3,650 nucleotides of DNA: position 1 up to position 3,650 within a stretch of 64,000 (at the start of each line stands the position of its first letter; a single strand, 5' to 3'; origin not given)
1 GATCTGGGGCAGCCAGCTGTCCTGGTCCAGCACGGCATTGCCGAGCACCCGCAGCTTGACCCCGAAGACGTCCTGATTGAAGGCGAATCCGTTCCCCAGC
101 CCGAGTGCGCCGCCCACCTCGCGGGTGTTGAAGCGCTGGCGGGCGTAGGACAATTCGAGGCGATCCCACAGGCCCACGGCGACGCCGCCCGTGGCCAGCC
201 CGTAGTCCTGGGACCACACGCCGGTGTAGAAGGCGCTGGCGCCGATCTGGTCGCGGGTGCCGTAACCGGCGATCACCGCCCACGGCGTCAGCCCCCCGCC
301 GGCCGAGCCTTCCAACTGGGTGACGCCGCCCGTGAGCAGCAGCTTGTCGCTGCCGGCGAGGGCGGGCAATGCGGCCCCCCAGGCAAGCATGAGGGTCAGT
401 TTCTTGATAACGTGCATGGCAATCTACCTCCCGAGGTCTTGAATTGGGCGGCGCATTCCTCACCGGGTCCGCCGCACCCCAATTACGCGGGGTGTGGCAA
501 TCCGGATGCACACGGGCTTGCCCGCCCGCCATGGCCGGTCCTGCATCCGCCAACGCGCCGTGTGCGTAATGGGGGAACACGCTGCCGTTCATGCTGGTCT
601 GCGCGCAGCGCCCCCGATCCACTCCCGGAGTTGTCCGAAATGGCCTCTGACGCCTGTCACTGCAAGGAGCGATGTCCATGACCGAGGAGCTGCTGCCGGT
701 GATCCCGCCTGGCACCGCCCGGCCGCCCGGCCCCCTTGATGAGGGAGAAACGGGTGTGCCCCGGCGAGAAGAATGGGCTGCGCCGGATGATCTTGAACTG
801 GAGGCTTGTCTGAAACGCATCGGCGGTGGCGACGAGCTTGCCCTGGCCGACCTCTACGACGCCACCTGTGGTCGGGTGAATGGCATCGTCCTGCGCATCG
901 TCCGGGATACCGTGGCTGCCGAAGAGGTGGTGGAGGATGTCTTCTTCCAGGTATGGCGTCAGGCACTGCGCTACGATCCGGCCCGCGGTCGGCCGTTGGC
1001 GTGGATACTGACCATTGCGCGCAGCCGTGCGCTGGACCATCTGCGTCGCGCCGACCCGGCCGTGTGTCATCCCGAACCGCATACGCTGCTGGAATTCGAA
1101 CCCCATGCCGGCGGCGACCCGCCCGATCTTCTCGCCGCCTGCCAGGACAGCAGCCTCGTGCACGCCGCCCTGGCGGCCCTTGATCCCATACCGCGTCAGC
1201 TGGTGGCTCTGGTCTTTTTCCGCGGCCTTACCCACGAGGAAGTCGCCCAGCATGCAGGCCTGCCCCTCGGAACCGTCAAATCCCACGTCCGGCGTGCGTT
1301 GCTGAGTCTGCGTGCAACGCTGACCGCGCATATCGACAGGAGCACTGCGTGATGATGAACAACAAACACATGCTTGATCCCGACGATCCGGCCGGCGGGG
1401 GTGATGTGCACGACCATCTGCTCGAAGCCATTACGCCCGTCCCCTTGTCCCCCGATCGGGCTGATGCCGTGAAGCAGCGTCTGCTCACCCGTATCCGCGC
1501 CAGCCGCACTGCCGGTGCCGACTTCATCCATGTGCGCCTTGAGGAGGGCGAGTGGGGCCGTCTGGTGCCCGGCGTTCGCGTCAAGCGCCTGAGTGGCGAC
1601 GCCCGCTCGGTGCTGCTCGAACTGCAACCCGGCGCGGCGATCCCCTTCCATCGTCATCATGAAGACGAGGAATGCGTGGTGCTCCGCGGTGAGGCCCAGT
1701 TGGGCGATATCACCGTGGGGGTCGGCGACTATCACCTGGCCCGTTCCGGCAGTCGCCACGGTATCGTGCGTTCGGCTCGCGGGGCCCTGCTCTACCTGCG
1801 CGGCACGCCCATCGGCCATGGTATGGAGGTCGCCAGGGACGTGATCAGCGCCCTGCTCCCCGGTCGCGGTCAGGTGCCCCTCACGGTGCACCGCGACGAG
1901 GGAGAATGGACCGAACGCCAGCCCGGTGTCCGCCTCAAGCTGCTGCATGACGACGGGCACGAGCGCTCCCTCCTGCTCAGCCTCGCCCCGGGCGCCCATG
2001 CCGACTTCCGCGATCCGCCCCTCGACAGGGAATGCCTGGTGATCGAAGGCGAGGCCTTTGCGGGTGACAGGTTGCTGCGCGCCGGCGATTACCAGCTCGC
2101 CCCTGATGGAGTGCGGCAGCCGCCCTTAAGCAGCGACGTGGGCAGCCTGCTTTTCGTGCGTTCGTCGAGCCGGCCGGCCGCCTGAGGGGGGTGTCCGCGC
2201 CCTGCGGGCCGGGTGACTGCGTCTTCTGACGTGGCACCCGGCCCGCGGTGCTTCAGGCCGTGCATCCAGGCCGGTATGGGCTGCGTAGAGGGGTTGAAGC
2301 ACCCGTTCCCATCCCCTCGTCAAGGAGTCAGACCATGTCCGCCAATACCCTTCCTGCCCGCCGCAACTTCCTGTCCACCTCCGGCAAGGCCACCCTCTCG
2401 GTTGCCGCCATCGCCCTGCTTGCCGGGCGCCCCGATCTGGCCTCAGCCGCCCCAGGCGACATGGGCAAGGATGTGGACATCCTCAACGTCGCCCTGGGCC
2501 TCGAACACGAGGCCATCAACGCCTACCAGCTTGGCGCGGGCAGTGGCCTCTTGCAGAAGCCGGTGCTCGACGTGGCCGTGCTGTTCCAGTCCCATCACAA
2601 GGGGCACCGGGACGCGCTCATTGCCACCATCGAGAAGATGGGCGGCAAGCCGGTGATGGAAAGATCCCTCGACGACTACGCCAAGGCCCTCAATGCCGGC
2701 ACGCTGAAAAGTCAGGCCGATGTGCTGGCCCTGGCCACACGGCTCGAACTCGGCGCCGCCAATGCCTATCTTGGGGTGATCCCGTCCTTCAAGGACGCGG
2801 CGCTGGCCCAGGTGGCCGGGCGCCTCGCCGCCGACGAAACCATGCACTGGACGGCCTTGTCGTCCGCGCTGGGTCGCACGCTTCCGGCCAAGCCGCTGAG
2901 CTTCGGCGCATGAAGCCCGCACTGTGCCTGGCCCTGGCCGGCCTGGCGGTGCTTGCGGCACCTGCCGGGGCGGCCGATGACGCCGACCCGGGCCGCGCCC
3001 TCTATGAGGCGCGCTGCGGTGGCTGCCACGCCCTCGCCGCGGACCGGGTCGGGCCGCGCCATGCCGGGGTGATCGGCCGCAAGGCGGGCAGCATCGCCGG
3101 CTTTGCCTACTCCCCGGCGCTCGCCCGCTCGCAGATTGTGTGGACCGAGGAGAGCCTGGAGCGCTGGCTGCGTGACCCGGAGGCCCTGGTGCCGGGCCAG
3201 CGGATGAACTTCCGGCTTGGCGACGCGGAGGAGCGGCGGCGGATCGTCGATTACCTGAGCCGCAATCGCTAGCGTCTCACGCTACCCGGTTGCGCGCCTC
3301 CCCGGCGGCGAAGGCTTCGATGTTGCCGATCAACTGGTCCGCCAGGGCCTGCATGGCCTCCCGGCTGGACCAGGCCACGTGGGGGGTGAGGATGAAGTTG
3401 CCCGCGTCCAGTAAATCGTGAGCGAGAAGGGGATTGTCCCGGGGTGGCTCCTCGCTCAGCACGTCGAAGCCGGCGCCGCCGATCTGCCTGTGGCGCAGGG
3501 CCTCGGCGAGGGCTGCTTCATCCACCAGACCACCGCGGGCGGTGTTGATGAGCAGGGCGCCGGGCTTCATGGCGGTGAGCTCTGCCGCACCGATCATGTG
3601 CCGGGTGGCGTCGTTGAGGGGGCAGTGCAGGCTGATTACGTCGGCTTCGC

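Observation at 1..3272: Self-contained ECF mini-regulon: three matching promoters link DUF3034, sigma/cupin anti-sigma, Tat ferritin and cytochrome c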

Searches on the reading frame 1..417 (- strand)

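Call 4: search_protein_families(library=pfam, proteins=[window:1-417:-], max_evalue=0.01)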
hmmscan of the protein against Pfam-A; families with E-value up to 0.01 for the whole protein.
window:1-417:- (139 aa): 1 family
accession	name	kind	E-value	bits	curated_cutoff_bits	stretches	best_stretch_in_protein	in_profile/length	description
PF11231.14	DUF3034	-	5.1e-39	134.8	25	1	29-139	1-107/255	Protein of unknown function (DUF3034)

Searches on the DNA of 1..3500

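Call 90: search_rna_families(source=window, start=1, end=3500, threshold=evalue, max_evalue=0.1)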
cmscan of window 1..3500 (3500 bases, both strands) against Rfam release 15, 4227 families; matches with E-value up to 0.1: 0.
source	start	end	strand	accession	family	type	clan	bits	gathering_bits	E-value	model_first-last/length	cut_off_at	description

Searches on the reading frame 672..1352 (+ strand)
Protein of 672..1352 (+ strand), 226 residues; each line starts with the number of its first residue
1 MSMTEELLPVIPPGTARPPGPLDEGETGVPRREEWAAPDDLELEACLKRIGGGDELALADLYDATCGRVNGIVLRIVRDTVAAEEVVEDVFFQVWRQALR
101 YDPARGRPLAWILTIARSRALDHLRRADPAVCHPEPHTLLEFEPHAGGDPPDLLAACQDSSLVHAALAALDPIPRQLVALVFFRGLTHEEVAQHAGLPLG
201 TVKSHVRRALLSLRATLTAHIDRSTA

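Call 4: search_protein_families(library=pfam, proteins=[window:672-1352:+], max_evalue=0.01)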
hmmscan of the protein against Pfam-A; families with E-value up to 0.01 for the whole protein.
window:672-1352:+ (226 aa): 4 families
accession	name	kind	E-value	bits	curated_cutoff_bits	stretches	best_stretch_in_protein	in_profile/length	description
PF04542.20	Sigma70_r2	-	7.9e-16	58.1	24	1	62-128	2-69/71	Sigma-70 region 2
PF04545.22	Sigma70_r4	-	1.5e-13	50.4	24.1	1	166-215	1-50/50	Sigma-70, region 4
PF08281.18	Sigma70_r4_2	-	8.6e-11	41.8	25.7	1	162-212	3-53/54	Sigma-70, region 4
PF07638.17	Sigma70_ECF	-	0.0045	17.4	21.1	1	166-206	132-172/185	ECF sigma factor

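Call 12: search_protein_families(library=ncbifam, proteins=[window:672-1352:+], max_evalue=0.01)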
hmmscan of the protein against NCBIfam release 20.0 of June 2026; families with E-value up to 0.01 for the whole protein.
window:672-1352:+ (226 aa): 77 families (the best 25 are shown)
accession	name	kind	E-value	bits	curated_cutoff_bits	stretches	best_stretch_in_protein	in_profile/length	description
NF007228.0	PRK09646.1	subfamily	2.8e-44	151.1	226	1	40-218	14-191/194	ECF RNA polymerase sigma factor SigK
NF009172.0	PRK12519.1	subfamily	6.9e-35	120.3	222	1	31-220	7-192/194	RNA polymerase sigma factor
NF009189.0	PRK12537.1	equivalog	3.2e-33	114.8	261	1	41-217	8-181/182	RNA polymerase sigma factor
NF009186.0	PRK12534.1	equivalog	4.2e-33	114.7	267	1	39-217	8-185/187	RNA polymerase sigma factor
NF010500.0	PRK13919.1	subfamily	1.3e-29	103.7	226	1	39-217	6-183/186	putative RNA polymerase sigma E protein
NF009167.0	PRK12514.1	equivalog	3.2e-27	95.6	265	1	42-217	6-178/180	RNA polymerase sigma factor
NF009168.0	PRK12515.1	subfamily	4e-25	88.4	236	1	44-215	10-177/189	RNA polymerase sigma factor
NF008894.0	PRK11924.3-1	equivalog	6.3e-25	88.3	258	1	37-210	6-174/188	RNA polymerase sigma factor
NF008893.0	PRK11924.2-3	equivalog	9.2e-25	87.2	331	1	37-216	4-179/181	RNA polymerase sigma factor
NF004113.0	PRK05602.1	equivalog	8e-24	84.4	208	1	42-220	31-204/211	RNA polymerase sigma factor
NF007227.0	PRK09645.1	subfamily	1.3e-21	77.3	202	1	53-218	10-171/177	sigma-70 family RNA polymerase sigma factor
NF009166.1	PRK12513.1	equivalog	3.5e-21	75.8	206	1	44-220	10-189/193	RNA polymerase sigma factor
TIGR02983.1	SigE-fam_strep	subfamily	1.3e-19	70.7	141.55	1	57-217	7-158/162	SigE family RNA polymerase sigma factor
TIGR02937.1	sigma70-ECF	superfamily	2.9e-19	69.3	42.9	1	57-215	2-163/165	sigma-70 family RNA polymerase sigma factor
NF008890.0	PRK11924.1-3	equivalog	3.1e-18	65.9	284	1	43-218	25-202/205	RNA polymerase sigma factor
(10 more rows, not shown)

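Call 28: search_solved_structures(query=window:672-1352:+, max_evalue=0.001, show_alignments=2)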
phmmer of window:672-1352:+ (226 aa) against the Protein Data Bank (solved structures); distinct sequences matched with E-value up to 0.001: 17.
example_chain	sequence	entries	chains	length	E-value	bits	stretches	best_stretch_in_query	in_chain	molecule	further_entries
4nqw_A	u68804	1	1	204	6.5e-32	113.9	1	42-217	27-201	ECF RNA polymerase sigma factor SigK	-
2q1z_A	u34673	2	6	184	6.4e-26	94.3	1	53-215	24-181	RpoE, ECF SigE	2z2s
6dv9_F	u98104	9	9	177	3e-12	49.6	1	57-217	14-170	ECF RNA polymerase sigma factor SigL | RNA polymerase sigma factor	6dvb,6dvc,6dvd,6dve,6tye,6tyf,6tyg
9m9d_F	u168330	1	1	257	4.1e-12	49.2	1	30-222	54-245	ECF RNA polymerase sigma factor SigE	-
9m9e_F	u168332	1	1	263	4.3e-12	49.1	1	30-222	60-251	ECF RNA polymerase sigma factor SigE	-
9m98_F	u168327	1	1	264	4.4e-12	49.1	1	30-222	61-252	ECF RNA polymerase sigma factor SigE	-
5wuq_A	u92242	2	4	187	1.4e-08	37.6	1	44-217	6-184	ECF RNA polymerase sigma factor SigW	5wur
6in7_B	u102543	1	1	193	3.3e-08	36.4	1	46-213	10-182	RNA polymerase sigma-H factor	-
8z6g_B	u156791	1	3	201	3.6e-08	36.3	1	46-213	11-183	RNA polymerase sigma factor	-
4cxf_A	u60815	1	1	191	3.7e-06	29.7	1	83-220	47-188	RNA POLYMERASE SIGMA FACTOR CNRH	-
6dxo_A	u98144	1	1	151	1.5e-05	27.7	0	49-127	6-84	RNA polymerase ECF-subfamily sigma factor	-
3hug_A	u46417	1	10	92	3.3e-05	26.6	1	149-218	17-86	RNA polymerase sigma factor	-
5uxx_A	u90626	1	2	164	4.9e-05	26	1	82-216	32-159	RNA polymerase sigma factor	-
9isn_F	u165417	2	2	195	0.00036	23.2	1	32-216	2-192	ECF sigma factor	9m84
6jcy_F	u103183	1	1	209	0.00048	22.8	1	68-218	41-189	ECF RNA polymerase sigma factor SigH,ECF RNA polymerase sigma factor SigE,ECF RNA polymera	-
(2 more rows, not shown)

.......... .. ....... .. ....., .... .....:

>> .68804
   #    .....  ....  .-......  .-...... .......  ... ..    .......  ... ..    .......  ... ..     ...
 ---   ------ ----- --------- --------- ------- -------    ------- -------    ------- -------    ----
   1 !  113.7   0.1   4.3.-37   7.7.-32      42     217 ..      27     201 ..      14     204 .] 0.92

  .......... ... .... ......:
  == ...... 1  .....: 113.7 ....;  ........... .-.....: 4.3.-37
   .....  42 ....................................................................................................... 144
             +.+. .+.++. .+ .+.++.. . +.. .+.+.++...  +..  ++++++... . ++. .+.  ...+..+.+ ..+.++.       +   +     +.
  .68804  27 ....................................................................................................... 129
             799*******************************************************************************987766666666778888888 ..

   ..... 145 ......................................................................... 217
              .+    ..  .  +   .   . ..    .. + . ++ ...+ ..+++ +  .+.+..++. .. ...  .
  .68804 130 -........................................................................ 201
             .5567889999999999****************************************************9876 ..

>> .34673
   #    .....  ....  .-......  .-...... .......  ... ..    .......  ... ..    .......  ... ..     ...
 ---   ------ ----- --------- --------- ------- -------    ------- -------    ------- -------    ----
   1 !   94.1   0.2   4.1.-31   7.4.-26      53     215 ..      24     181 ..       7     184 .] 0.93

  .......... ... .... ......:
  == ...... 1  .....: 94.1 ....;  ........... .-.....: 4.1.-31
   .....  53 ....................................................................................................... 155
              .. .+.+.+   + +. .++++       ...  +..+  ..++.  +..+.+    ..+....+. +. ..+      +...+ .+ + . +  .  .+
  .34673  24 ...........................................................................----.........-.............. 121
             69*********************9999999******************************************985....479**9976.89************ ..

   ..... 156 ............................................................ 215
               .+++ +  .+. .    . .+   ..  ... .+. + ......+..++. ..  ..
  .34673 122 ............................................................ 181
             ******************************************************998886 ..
